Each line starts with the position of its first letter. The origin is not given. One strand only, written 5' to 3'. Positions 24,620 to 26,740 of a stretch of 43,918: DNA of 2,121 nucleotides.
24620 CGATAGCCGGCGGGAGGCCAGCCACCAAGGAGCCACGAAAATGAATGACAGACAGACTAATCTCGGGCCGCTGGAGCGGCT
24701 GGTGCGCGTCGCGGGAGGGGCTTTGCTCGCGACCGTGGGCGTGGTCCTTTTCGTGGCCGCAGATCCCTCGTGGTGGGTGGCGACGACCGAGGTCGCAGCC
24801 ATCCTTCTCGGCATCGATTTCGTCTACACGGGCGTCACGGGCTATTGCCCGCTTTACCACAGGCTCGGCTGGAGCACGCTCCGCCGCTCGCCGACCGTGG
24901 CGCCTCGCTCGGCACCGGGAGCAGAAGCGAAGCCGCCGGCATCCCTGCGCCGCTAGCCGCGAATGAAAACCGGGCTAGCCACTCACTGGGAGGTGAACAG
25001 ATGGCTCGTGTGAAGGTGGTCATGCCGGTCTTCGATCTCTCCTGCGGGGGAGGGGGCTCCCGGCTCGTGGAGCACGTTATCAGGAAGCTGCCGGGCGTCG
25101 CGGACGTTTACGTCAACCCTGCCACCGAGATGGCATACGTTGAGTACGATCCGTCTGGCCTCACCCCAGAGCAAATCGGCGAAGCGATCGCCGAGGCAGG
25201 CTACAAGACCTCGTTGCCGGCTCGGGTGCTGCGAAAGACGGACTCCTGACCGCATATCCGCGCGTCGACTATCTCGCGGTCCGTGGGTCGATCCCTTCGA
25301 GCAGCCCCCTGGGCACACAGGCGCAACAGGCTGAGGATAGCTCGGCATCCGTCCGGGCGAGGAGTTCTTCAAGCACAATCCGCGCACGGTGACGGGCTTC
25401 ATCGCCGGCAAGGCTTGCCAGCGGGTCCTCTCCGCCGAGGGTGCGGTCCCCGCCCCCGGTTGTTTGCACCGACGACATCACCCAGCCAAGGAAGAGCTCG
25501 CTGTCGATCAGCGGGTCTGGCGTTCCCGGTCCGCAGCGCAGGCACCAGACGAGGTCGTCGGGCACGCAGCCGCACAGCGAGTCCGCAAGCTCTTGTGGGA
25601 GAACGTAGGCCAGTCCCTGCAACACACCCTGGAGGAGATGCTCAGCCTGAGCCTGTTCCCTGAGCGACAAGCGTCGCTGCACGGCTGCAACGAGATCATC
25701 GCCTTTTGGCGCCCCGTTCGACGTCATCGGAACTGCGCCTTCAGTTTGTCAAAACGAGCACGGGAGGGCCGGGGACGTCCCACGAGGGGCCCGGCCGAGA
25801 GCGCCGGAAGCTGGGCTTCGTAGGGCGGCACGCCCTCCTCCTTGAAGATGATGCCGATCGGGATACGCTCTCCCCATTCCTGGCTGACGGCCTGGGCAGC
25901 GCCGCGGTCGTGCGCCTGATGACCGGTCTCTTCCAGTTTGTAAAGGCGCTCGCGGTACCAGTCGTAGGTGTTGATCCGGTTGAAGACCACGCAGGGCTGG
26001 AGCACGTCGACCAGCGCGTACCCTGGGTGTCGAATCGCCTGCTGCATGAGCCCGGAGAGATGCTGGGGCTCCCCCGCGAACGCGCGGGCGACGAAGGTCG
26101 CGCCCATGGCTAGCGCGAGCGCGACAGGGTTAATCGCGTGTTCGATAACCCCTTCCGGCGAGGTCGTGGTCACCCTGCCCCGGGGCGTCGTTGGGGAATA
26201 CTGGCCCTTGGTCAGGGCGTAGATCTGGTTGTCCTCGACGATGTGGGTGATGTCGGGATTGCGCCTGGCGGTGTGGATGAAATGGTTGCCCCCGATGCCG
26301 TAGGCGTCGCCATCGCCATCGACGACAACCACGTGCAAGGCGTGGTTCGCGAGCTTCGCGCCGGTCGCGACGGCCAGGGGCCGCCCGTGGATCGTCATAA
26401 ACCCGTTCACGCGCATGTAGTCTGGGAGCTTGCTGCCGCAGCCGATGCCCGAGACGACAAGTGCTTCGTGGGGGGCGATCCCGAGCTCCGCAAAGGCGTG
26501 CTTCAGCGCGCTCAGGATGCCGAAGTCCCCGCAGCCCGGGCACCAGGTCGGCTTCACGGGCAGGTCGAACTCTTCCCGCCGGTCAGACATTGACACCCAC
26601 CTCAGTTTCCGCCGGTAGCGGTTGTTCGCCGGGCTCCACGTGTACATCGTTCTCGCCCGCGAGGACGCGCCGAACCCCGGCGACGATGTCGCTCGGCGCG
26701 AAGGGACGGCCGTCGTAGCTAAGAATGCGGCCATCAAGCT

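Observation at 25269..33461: Eight-kb operon couples an archaeal-type GAPDH and KorAB to a copper ATPase under one dyad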

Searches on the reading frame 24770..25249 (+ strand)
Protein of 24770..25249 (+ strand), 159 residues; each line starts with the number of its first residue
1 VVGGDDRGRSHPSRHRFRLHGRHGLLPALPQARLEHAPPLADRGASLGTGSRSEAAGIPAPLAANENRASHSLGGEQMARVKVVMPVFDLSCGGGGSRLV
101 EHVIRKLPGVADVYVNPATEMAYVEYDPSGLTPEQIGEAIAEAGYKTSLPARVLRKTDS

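Call 9: search_protein_families(library=pfam, proteins=[window:24770-25249:+], max_evalue=0.01)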
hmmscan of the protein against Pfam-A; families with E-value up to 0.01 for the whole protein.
window:24770-25249:+ (159 aa): 1 family
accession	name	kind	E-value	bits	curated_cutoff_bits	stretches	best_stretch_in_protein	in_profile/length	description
PF00403.32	HMA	-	4.2e-09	37.1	24.8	1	87-146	4-62/62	Heavy-metal-associated domain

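Call 10: search_protein_families(library=ncbifam, proteins=[window:24770-25249:+], max_evalue=0.001)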
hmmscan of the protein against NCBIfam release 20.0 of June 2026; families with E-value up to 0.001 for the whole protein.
window:24770-25249:+ (159 aa): 7 families
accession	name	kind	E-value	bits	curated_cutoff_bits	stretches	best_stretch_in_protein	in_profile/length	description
NF033794.2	chaper_CopZ_Eh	exception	5e-08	33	95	1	100-148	18-66/68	copper chaperone CopZ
NF033795.1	chaper_CopZ_Bs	exception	3.5e-07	30.3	91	1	84-146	3-64/66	copper chaperone CopZ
NF033556.1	MerTP_fusion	equivalog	2e-06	27.5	180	1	78-147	117-185/186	mercuric transport protein MerTP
TIGR00003.1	TIGR00003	subfamily_domain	5e-05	23.4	62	1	86-146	5-64/66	copper ion binding protein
NF041115.1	UxxU_metal_bind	equivalog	6.7e-05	23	95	1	81-148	4-70/74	metal-binding (seleno)protein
NF047957.1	CopZ_AFE_1862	equivalog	0.0001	22.7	85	1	97-147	14-61/62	CopZ family metallochaperone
TIGR02052.1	MerP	equivalog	0.00061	20.3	92.55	1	84-149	26-90/92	mercury resistance system periplasmic binding protein MerP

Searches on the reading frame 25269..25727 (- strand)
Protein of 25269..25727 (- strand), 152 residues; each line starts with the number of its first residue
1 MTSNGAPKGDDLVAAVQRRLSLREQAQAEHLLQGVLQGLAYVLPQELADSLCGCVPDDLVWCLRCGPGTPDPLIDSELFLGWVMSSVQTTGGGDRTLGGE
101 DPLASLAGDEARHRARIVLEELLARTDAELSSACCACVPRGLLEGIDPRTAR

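Call 5: search_protein_families(library=pfam, proteins=[window:25269-25727:-])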
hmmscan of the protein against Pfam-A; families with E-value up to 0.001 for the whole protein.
window:25269-25727:- (152 aa): 1 family
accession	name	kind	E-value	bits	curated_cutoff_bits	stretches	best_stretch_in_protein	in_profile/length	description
PF10025.14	DUF2267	-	2.2e-08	34.8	29.8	1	10-129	2-106/122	Uncharacterized conserved protein (DUF2267)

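Call 10: search_protein_families(library=ncbifam, proteins=[window:25269-25727:-], max_evalue=0.001)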
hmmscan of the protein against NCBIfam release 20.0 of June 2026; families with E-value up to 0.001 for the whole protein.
window:25269-25727:- (152 aa): 0 families

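Call 67: find_related_loci(query=A3, collection=metagenome_contigs, flank=10000)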
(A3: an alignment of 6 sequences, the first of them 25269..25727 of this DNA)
Query A3 (152 aa) in metagenome_contigs; peptide patterns used: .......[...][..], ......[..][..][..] (x = any residue, [..] = any of these).
41 stretches matched a pattern; 2 encode a relative of the query (tblastn E <= 1e-3); 2 distinct loci.
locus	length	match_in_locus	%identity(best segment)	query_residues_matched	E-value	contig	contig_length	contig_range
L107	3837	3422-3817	64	11-142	5e-52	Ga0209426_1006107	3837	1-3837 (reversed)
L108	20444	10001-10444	51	1-148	2e-44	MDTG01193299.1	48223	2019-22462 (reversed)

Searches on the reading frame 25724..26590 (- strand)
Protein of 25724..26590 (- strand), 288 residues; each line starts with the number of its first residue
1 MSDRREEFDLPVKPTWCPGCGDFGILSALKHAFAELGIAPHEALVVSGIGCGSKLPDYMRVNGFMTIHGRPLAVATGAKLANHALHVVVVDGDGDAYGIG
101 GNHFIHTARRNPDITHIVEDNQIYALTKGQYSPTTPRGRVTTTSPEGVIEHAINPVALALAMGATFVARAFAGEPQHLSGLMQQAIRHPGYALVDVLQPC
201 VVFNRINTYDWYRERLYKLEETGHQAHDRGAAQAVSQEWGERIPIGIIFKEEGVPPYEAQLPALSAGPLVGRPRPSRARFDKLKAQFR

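Call 5: search_protein_families(library=pfam, proteins=[window:25727-26590:-])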
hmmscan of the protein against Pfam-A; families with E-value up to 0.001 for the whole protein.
seq(288 aa): 2 families
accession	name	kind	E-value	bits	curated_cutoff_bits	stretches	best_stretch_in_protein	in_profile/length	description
PF02775.26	TPP_enzyme_C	-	2.3e-30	105.9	21.9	1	56-196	19-151/151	Thiamine pyrophosphate enzyme, C-terminal TPP binding domain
PF12367.13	PFO_beta_C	-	4.7e-24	84.7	24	1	200-264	1-64/66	Pyruvate ferredoxin oxidoreductase beta subunit C terminal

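Call 10: search_protein_families(library=ncbifam, proteins=[window:25724-26590:-], max_evalue=0.001)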
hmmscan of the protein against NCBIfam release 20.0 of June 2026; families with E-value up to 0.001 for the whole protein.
window:25724-26590:- (288 aa): 16 families
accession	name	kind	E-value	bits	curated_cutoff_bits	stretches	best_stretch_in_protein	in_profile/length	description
NF008820.0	PRK11866.1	equivalog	2.2e-113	378.4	402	1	6-271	7-272/287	2-oxoacid ferredoxin oxidoreductase subunit beta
TIGR02177.1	PorB_KorB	subfamily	1.1e-108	363.1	261.9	1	15-264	2-259/286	2-oxoacid:acceptor oxidoreductase, beta subunit, pyruvate/2-ketoisovalerate family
NF041171.1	Oxoac_fdxbeta_Archa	equivalog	2.5e-93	312.6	423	1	15-262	4-261/296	2-oxoacid:ferredoxin oxidoreductase subunit beta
NF008821.0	PRK11869.1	equivalog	3.1e-92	308.5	438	1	15-264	15-260/286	2-oxoacid ferredoxin oxidoreductase subunit beta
NF007207.0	PRK09628.1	equivalog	3.3e-58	197.5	364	1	15-252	17-253/277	2-oxoglutarate ferredoxin oxidoreductase subunit beta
NF008819.1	PRK11865.1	equivalog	4.6e-15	55.6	405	1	17-202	21-214/300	pyruvate synthase subunit PorB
NF008818.0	PRK11864.1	subfamily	8e-15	54.7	405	1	15-205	19-213/300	3-methyl-2-oxobutanoate dehydrogenase subunit beta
TIGR03336.1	IOR_alpha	equivalog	1.4e-12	46.7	650.9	1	8-212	349-543/595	indolepyruvate ferredoxin oxidoreductase subunit alpha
NF045792.1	OxalOxredbeta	equivalog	2.9e-09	36.4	590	1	78-148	95-165/311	oxalate oxidoreductase subunit beta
NF004813.0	PRK06163.1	equivalog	3.1e-06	27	240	1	69-195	60-169/202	hypothetical protein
TIGR02176.1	pyruv_ox_red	equivalog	4.2e-06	24.9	911.35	1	88-201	957-1071/1167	pyruvate:ferredoxin (flavodoxin) oxidoreductase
NF045766.1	PhenlGlyoxDHPadI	equivalog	4.8e-06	25.6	700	1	84-206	231-360/443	NADH-dependent phenylglyoxylate dehydrogenase subunit beta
NF005760.0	PRK07586.1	equivalog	1.9e-05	23.9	363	1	69-196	388-512/514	acetolactate synthase large subunit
NF004772.0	PRK06112.1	subfamily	6.9e-05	21.3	673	1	71-209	442-570/578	acetolactate synthase catalytic subunit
TIGR03846.1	sulfopy_beta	equivalog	0.00035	20.5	221.5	1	43-135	15-111/182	sulfopyruvate decarboxylase subunit beta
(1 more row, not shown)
